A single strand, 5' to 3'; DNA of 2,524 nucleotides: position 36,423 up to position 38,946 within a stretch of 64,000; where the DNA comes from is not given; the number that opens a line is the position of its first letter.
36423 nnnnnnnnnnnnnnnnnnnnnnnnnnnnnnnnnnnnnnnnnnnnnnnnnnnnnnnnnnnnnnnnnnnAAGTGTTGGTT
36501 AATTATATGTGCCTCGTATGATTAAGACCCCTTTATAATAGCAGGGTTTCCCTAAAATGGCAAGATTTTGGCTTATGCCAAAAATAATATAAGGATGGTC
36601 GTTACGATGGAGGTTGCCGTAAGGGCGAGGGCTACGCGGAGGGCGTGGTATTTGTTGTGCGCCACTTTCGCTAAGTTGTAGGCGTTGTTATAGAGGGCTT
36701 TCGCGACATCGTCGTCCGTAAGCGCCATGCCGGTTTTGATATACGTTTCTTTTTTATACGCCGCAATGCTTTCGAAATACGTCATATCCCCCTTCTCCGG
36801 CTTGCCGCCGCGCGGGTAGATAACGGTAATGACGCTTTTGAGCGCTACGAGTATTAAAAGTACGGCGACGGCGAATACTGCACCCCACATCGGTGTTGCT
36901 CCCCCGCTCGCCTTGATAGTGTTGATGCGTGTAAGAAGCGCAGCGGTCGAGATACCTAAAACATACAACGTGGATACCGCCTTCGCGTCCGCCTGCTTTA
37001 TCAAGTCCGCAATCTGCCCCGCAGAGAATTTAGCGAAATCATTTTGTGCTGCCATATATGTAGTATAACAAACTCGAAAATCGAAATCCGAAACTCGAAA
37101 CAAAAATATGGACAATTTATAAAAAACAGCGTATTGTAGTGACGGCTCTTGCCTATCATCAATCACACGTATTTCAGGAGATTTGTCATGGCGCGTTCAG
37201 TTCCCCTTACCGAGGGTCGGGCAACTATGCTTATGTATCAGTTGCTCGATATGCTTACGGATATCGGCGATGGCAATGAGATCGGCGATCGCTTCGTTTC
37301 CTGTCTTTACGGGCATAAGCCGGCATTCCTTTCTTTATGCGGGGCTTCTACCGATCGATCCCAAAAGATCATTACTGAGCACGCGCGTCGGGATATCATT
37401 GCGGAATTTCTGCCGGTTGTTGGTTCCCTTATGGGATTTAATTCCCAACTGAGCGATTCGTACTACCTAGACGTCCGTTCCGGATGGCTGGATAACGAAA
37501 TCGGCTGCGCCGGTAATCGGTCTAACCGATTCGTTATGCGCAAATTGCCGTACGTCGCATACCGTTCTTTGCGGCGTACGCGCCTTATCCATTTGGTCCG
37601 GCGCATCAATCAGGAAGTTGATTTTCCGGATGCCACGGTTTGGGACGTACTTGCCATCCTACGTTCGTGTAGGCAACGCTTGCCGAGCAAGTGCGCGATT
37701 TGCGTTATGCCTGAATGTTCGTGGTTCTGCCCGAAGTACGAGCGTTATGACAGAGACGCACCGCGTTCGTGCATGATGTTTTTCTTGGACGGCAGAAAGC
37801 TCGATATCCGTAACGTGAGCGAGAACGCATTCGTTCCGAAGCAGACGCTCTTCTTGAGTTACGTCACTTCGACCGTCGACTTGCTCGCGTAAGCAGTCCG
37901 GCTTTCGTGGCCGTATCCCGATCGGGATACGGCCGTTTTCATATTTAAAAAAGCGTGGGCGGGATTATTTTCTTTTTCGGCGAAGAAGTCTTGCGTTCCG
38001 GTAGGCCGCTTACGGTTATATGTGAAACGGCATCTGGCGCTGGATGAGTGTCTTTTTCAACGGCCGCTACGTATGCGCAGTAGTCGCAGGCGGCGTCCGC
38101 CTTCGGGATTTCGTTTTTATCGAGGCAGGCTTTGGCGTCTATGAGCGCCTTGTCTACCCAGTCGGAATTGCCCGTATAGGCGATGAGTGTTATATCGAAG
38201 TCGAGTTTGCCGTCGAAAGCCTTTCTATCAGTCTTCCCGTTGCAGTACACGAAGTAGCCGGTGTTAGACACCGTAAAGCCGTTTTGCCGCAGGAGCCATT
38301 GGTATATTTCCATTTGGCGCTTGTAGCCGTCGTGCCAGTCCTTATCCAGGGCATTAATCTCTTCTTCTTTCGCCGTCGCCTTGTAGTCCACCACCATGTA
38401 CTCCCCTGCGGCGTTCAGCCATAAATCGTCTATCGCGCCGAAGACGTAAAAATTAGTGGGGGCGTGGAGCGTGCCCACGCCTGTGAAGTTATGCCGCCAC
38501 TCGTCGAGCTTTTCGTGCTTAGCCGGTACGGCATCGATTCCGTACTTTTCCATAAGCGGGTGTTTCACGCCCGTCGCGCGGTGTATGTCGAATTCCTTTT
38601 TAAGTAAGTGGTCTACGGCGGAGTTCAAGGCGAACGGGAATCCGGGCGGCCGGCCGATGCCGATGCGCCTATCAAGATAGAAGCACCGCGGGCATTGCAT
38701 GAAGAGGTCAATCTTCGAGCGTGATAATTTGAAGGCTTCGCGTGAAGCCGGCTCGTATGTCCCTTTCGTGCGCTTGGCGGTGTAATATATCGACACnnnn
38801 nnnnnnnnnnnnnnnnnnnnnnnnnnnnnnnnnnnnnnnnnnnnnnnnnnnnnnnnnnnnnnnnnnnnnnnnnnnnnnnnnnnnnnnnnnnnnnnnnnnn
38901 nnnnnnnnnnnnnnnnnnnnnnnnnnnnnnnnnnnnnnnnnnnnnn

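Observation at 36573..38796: Divergent pair of unknown genes (SLATT-like 2-TM membrane protein and a Cys-rich protein) with tandem TCGAAA repeats between them, next to a stand-alone Cas4-like nuclease; a possible defence or conflict module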

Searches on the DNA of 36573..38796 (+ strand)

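Call 41: search_dna_similar(query=window:36573-38796:+, collection=phages, mode=distant)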
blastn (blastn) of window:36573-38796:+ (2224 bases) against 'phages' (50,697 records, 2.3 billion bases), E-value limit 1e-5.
No match.
